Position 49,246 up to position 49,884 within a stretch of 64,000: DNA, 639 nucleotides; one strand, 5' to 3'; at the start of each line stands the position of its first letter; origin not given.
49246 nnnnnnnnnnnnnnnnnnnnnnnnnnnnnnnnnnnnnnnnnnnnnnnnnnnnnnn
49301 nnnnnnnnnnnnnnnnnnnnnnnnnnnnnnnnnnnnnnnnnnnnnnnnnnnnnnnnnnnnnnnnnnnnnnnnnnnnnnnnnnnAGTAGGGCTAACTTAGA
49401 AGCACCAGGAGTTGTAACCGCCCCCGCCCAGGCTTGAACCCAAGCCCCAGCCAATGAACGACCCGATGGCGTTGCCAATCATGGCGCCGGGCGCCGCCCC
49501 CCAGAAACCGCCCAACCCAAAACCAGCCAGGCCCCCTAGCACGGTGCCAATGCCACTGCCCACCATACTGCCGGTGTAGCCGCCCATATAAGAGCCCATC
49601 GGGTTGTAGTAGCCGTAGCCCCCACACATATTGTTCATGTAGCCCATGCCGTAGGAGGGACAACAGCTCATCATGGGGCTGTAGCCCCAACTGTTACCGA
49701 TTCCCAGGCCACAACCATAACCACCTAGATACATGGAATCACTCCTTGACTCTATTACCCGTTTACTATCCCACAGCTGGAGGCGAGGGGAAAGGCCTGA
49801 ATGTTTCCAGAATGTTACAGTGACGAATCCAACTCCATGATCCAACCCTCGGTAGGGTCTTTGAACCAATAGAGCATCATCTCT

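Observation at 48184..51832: Gly/Tyr/Met/Cys-rich 112-aa protein inside an ABC-2 transporter operon (candidate exported glycine-zipper peptide)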

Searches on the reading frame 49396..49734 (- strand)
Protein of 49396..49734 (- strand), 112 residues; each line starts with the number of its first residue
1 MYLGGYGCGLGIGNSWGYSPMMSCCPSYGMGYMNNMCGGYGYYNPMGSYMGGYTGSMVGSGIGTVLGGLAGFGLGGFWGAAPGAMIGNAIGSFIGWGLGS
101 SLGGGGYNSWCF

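Call 4: search_protein_families(library=pfam, proteins=[window:49396-49734:-], max_evalue=0.1)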
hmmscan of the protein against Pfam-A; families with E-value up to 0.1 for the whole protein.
window:49396-49734:- (112 aa): 0 families

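Call 5: find_homologous_proteins(query=window:49396-49734:-, max_evalue=0.01)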
Query window:49396-49734:- (112 aa): 2 proteins with E <= 0.01 among 26 candidates.
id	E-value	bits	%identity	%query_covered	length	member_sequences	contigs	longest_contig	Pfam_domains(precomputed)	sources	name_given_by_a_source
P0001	6.3e-48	181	82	88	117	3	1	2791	-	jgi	jgi:hypothetical protein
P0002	3.8e-6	45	79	29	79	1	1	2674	-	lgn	-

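Call 6: search_protein_families(library=ncbifam, proteins=[window:49396-49734:-], max_evalue=0.1)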
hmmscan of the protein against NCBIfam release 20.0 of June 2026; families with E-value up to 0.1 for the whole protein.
window:49396-49734:- (112 aa): 1 family
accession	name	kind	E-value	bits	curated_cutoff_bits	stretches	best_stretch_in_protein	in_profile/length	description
NF053611.1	YiaD_Gzip_OmpA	equivalog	0.056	13.1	175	1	54-92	27-69/206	YiaD family glycine zipper/OmpA-like lipoprotein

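Call 8: find_encoding_contigs(protein=P0001, flank=10000)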
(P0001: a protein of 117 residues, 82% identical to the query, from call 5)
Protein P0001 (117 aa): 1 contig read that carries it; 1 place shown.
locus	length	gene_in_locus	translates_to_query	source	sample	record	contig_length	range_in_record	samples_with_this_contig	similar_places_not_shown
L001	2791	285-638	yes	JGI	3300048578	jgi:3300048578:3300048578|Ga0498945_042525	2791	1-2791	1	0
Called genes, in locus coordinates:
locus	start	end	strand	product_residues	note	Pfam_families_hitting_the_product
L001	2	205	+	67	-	?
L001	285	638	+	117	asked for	-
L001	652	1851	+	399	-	-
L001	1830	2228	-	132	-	-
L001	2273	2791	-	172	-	?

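Call 9: find_encoding_contigs(protein=P0002, flank=10000)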
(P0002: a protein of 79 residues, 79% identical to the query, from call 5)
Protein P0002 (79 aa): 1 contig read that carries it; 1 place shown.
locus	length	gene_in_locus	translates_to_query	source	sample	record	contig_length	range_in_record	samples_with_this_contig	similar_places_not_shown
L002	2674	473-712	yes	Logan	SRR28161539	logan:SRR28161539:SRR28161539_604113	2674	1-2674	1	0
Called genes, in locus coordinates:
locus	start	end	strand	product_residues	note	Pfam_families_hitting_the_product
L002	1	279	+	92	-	?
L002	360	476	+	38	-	-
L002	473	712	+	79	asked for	-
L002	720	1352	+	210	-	-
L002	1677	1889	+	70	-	-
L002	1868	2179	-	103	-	-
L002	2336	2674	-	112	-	?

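Call 24: find_homologous_proteins(query=A2, max_evalue=0.01)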
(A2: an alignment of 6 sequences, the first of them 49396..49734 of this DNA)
Query A2 (6 sequences) (112 aa, profile of the alignment): 6 proteins with E <= 0.01 among 8000 candidates.
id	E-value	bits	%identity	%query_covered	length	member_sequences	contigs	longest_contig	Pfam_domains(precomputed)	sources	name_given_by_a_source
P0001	3.5e-44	168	82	88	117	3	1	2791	-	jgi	jgi:hypothetical protein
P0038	4.2e-34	135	52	74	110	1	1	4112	-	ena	-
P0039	1.7e-27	114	49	73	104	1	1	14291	-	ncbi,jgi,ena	jgi:hypothetical protein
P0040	1.9e-27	114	73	76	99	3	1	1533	-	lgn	-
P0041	8.5e-15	73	55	78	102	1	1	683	-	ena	-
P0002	3.3e-4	39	79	29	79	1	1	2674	-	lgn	-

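Call 27: search_protein_families(library=pfam, alignment_id=A2, max_evalue=10)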
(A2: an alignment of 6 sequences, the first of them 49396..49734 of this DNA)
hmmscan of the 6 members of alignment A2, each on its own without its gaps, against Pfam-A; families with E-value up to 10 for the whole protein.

A. member 1, window:49396-49734:- (112 aa): 1 family
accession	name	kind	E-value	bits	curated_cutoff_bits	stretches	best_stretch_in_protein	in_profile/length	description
PF13488.11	Gly-zipper_Omp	-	7.5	7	25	1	56-95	3-35/46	Glycine zipper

B. families by the number of members that match (of 6 scanned): 5 families
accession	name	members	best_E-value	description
PF13488.11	Gly-zipper_Omp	4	0.0038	Glycine zipper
PF13441.11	Gly-zipper_YMGG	2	0.034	YMGG-like Gly-zipper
PF05433.20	Rick_17kDa_Anti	1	0.31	Glycine zipper 2TM domain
PF10247.14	Romo1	1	3.7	Reactive mitochondrial oxygen species modulator 1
PF17508.7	MccV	1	9.2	Microcin V bacteriocin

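Call 28: find_related_loci(query=A2, collection=genome_contigs, flank=6000)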
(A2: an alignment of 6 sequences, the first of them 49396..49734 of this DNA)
Query A2 (112 aa) in genome_contigs; peptide patterns used: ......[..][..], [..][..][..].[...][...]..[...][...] (x = any residue, [..] = any of these).
26 stretches matched a pattern; 2 encode a relative of the query (tblastn E <= 1e-3); 2 distinct loci.
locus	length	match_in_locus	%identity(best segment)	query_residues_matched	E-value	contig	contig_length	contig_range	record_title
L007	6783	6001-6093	71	34-64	2e-9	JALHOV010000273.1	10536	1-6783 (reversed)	MAG: Vulcanimicrobiota bacterium isolate bin.189_sub c_000000022984, whole genome shotgun sequence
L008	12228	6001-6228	70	34-112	2e-5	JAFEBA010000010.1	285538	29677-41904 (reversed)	Bacterium isolate SZAS-1 EREM-KAN-1__10__length-285538, whole genome shotgun sequence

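Call 32: search_protein_representatives(alignment_id=A3)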
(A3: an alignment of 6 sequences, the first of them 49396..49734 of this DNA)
Query: 6 sequences, 107 profile positions. Proteins with E-value up to 0.001 (for the whole library): 85; up to 1e-10: 8; up to 1e-30: 3. The best 85 are listed.
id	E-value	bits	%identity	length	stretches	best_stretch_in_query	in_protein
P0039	1.0e-43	164.6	-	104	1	1-107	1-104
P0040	1.1e-35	138.7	-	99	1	11-107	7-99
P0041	2.7e-32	127.8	-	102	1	11-105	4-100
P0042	1.3e-14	71.0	-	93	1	17-106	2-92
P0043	6.9e-14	68.6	-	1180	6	31-94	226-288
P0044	7.4e-12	62.1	-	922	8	26-94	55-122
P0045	2.7e-11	60.3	-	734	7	37-99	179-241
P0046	2.8e-11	60.3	-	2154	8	45-104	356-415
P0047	2.3e-10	57.3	-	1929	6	45-98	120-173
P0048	4.6e-09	53.1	-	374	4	46-102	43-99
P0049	2.5e-08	50.8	-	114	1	9-104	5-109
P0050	1.9e-07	47.9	-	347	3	45-102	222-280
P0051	2.1e-07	47.8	-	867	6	46-99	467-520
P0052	3.0e-07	47.3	-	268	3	49-98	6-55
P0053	4.0e-07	46.9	-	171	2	48-94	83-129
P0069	1.8e-05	41.5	-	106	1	10-106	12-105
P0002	2.3e-04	38.0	-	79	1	34-63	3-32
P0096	3.3e-04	37.5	-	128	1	7-107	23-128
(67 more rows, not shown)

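Call 34: find_encoding_contigs(protein=P0069, flank=6000, max_places=2)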
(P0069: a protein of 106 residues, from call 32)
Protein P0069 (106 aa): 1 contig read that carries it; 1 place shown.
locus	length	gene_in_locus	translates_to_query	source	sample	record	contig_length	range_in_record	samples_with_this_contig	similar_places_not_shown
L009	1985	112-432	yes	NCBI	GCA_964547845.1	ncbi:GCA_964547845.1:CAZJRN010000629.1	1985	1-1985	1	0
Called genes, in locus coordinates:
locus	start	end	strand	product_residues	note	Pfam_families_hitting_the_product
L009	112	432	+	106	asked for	-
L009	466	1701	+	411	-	PF22872:DUF7018 (faint)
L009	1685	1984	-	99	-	?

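Call 35: find_encoding_contigs(protein=P0096, flank=6000, max_places=2)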
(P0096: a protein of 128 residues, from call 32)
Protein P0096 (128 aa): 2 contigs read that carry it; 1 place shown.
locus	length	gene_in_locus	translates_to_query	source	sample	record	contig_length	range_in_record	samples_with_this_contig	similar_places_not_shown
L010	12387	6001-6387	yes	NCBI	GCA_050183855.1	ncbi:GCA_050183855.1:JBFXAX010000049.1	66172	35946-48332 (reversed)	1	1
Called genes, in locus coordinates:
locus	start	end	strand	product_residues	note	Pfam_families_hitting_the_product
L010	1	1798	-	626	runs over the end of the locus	PF13428:TPR_14 (faint), PF07719:TPR_2 (faint), PF13371:TPR_9 (faint), PF14559:TPR_19 (faint), PF00515:TPR_1 (faint), PF13181:TPR_8 (faint), PF13424:TPR_12 (faint), PF13432:TPR_16 (weak)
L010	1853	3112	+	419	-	-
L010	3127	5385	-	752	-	PF00270:DEAD (faint), PF00271:Helicase_C, PF04408:WHD_HA2 (weak), PF08482:HrpB_C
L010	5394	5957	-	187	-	PF01923:Cob_adeno_trans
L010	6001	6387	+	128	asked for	-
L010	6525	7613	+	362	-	PF24463:DUF7577 (faint)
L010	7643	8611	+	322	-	PF00072:Response_reg, PF02518:HATPase_c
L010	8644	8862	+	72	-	PF02604:PhdYeFM_antitox (weak)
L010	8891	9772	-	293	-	PF00072:Response_reg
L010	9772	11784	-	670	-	PF00930:DPPIV_N (faint), PF26550:Tricorn_2nd (faint), PF26549:Tricorn_N, PF07676:PD40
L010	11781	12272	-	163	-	-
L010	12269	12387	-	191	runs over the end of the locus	-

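Call 36: predict_structure(alignment_id=A3)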
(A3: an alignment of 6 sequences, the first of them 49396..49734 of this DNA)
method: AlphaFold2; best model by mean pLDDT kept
length: 112 residues; sequences in the alignment: 6
mean_pLDDT: 54.9   pTM: 0.43
mean pLDDT of the five models: 54.9, 49.0, 47.9, 44.1, 43.1
residues with pLDDT >= 90: 0; 70-90: 38; 50-70: 20; < 50: 54
segments of 3 or more residues with pLDDT < 50: 1-44, 103-112
pLDDT, mean of each block of 10 residues (from residue 1): 34 37 36 38 51 66 78 75 77 71 44 37
secondary structure, 60 per line:
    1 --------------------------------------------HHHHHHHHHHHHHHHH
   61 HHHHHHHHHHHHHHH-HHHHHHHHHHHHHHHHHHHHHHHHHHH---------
elements in order: H45-75 H77-103

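Call 43: search_solved_structures(query=A2, max_evalue=1)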
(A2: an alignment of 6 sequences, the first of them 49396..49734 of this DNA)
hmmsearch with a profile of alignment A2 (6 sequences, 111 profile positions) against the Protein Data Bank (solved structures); distinct sequences matched with E-value up to 1: 2.
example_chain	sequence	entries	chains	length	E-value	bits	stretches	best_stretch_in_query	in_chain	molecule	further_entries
9ki1_g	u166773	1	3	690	0.17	15.7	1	50-95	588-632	Probable tape measure protein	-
5lvy_A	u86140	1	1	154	0.27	15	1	22-72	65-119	Adhesin protein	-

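Call 44: search_protein_families(library=padloc, proteins=[window:49396-49734:-], max_evalue=0.01)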
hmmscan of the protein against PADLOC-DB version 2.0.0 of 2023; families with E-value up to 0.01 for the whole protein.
window:49396-49734:- (112 aa): 0 families

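Call 78: find_encoding_contigs(protein=P0039, flank=6000, max_places=1)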
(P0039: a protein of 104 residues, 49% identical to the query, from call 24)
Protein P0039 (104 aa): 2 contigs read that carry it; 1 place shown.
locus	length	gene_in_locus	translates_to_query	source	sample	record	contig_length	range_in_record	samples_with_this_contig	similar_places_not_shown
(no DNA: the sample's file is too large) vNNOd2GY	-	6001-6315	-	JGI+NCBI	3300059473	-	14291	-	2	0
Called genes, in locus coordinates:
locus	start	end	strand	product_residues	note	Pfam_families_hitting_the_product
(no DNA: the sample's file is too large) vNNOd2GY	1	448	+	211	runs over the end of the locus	PF07638:Sigma70_ECF (weak), PF04542:Sigma70_r2, PF08281:Sigma70_r4_2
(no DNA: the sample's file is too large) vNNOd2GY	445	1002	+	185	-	PF13490:zf-HC2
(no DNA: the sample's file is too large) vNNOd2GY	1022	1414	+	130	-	PF13801:Metal_resist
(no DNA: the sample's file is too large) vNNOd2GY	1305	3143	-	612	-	PF00672:HAMP, PF00211:Guanylate_cyc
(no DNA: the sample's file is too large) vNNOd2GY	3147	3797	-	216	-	-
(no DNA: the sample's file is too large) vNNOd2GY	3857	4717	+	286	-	PF00005:ABC_tran, PF13304:AAA_21 (faint)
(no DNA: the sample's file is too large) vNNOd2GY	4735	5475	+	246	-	PF01061:ABC2_membrane, PF12698:ABC2_membrane_3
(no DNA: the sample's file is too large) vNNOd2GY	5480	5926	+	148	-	-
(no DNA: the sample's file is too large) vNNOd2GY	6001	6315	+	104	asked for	-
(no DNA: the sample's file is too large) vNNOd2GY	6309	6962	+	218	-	?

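Call 79: find_encoding_contigs(protein=P0049, flank=6000, max_places=1)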
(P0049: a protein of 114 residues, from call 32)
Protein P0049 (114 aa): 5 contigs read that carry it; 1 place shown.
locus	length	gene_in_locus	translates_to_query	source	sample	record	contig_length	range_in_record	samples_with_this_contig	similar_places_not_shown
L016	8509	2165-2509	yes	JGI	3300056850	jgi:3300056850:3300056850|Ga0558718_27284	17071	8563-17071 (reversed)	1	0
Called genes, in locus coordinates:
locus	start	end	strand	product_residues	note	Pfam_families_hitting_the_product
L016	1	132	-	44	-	?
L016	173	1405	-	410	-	PF00750:tRNA-synt_1d, PF05746:DALR_1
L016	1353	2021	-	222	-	PF03485:Arg_tRNA_synt_N, PF00750:tRNA-synt_1d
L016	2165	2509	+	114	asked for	-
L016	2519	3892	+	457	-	-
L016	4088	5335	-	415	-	PF00246:Peptidase_M14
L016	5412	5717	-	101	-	-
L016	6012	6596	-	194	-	PF06078:DUF937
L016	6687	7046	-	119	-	PF10990:DUF2809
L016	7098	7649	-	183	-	-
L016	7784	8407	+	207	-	PF05401:NodS, PF13489:Methyltransf_23, PF13847:Methyltransf_31 (weak), PF08241:Methyltransf_11, PF08242:Methyltransf_12, PF13649:Methyltransf_25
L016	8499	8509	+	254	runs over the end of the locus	PF08713:DNA_alkylation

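Call 80: find_encoding_contigs(protein=P0042, flank=6000, max_places=1)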
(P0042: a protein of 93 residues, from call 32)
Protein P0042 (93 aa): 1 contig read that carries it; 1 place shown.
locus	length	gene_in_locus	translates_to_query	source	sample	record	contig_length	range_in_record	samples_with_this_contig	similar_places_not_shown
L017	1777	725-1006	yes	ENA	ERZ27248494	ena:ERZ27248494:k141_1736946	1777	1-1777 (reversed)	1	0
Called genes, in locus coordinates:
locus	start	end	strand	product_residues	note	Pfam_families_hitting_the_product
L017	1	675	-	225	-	?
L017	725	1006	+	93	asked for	-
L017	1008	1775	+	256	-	?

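Call 84: list_cluster_members(proteins=[P0096, P0069, P0049, P0042, P0041, P0040, P0039, P0038, P0001, window:49396-49734:-])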
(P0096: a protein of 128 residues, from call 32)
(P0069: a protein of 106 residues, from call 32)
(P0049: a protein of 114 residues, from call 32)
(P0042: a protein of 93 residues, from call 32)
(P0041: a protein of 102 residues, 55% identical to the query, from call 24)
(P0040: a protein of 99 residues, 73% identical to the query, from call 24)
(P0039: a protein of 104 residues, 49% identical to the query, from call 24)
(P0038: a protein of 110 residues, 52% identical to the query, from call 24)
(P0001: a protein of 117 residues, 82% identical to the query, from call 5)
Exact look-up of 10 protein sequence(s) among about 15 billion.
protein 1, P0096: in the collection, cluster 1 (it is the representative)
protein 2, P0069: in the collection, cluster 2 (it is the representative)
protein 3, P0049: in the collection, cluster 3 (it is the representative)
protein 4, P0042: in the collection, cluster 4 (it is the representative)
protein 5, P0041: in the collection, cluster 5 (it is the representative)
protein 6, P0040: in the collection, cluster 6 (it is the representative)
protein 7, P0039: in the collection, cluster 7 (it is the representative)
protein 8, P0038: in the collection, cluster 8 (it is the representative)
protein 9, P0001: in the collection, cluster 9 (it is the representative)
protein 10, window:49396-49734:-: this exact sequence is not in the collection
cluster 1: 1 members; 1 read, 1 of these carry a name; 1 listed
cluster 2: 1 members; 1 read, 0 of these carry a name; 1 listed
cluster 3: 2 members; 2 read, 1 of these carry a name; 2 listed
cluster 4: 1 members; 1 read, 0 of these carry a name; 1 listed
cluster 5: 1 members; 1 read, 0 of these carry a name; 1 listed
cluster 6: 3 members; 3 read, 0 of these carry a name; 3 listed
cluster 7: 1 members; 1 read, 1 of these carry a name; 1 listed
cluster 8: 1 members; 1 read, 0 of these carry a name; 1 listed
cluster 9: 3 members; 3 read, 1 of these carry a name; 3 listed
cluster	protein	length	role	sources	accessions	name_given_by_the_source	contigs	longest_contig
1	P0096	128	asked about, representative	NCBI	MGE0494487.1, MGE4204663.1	MAG: hypothetical protein AB7S38_35080 [Vulcanimicrobiota bacterium]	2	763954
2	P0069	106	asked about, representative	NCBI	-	-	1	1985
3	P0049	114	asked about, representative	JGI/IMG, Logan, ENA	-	hypothetical protein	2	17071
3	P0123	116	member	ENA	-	-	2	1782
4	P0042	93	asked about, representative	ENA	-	-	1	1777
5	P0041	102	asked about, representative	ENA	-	-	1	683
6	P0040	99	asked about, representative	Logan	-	-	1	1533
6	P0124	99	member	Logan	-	-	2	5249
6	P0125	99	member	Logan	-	-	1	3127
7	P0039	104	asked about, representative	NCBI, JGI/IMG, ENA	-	hypothetical protein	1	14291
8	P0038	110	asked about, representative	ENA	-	-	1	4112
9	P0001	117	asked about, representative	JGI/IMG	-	hypothetical protein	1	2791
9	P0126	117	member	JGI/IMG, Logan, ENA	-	-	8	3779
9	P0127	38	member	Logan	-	-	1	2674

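Call 91: fold_search(model_id=the predicted structure, library=pdb)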
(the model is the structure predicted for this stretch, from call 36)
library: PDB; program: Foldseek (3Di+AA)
matches with E <= 10: 25; with E <= 0.001: 0
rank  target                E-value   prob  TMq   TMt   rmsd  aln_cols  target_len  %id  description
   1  9f5x_l                6.0e-01  0.69  0.44  0.43  13.6       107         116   20  Structure of the Chlamydomonas reinhardtii respiratory supercomplex I1 III2 IV2 (released 2025-03-12)
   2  8e1m_A                7.5e-01  0.72  0.38  0.33   3.2        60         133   22  Cryo-EM structure of the endogenous core TIM23 complex from S. cerevisiae (released 2023-06-21)
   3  7ojf_A                1.2e+00  0.51  0.32  0.27   3.0        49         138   31  CRYO-EM STRUCTURE OF SLYB13-BAMA FROM ESCHERICHIA COLI. (released 2022-07-27)
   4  7o6y_X                4.3e+00  0.09  0.27  0.20   5.6        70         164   18  Cryo-EM structure of respiratory complex I under turnover (released 2021-11-10)
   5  9e2v_A                4.6e+00  0.28  0.32  0.18   3.7        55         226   22  Cryo-EM map of homodecameric TraT (released 2025-04-16)
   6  9ngu_Ah               4.8e+00  0.20  0.30  0.19   2.8        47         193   28  In situ cryo-EM structure of outer membrane cap (OMC) of the Legionella Dot/Icm T4SS machine (released 2025-09-17)
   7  8e73_AK               5.8e+00  0.08  0.23  0.18   5.9        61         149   18  Vigna radiata supercomplex I+III2 (full bridge) (released 2023-01-11)
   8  3t69_A                6.5e+00  0.08  0.23  0.11   8.3        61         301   23  Crystal structure of a putative 2-dehydro-3-deoxygalactonokinase protein from Sinorhizobium meliloti (released 2011-08-17)
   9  7tgh_AN               6.9e+00  0.23  0.38  0.20   5.1        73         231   15  Cryo-EM structure of respiratory super-complex CI+III2 from Tetrahymena thermophila (released 2022-04-06)
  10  9kz9_K                6.9e+00  0.13  0.30  0.44   3.6        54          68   20  Cryo-EM structure of PSI-ACPI from Rhodomonas sp. NIES-2332 at 2.08 angstroms resolution (released 2025-11-26)
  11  8iuf_E9               6.9e+00  0.12  0.34  0.25   3.8        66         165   20  Cryo-EM structure of Euglena gracilis super-complex I+III2+IV, composite (released 2024-02-28)
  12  6rfq_X                6.9e+00  0.12  0.32  0.23   4.7        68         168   22  Cryo-EM structure of a respiratory complex I assembly intermediate with NDUFAF2 (released 2018-10-10)
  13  6x89_X1               7.3e+00  0.11  0.32  0.35   4.1        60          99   22  Vigna radiata mitochondrial complex I* (released 2020-09-02)
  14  7ar7_f                7.3e+00  0.11  0.33  0.35   4.1        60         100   23  Cryo-EM structure of Arabidopsis thaliana complex-I (open conformation) (released 2022-03-02)
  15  7zm7_J                7.3e+00  0.09  0.33  0.22   4.2        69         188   20  CryoEM structure of mitochondrial complex I from Chaetomium thermophilum (inhibited by DDM) (released 2022-11-30)
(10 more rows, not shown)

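Call 95: search_solved_structures(query=A2, max_evalue=10, show_alignments=0)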
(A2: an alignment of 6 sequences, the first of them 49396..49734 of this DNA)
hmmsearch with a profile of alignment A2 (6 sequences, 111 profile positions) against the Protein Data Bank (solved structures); distinct sequences matched with E-value up to 10: 2.
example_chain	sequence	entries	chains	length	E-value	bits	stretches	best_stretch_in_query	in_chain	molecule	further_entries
9ki1_g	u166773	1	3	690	0.17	15.7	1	50-95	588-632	Probable tape measure protein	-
5lvy_A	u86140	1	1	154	0.27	15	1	22-72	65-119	Adhesin protein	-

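Call 97: find_related_loci(query=A2, collection=viral_contigs, flank=3000)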
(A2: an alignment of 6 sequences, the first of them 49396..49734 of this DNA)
Query A2 (112 aa) in viral_contigs; peptide patterns used: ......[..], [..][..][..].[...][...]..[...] (x = any residue, [..] = any of these).
53 stretches matched a pattern, but none encodes a relative of the query by tblastn (E <= 1e-3).
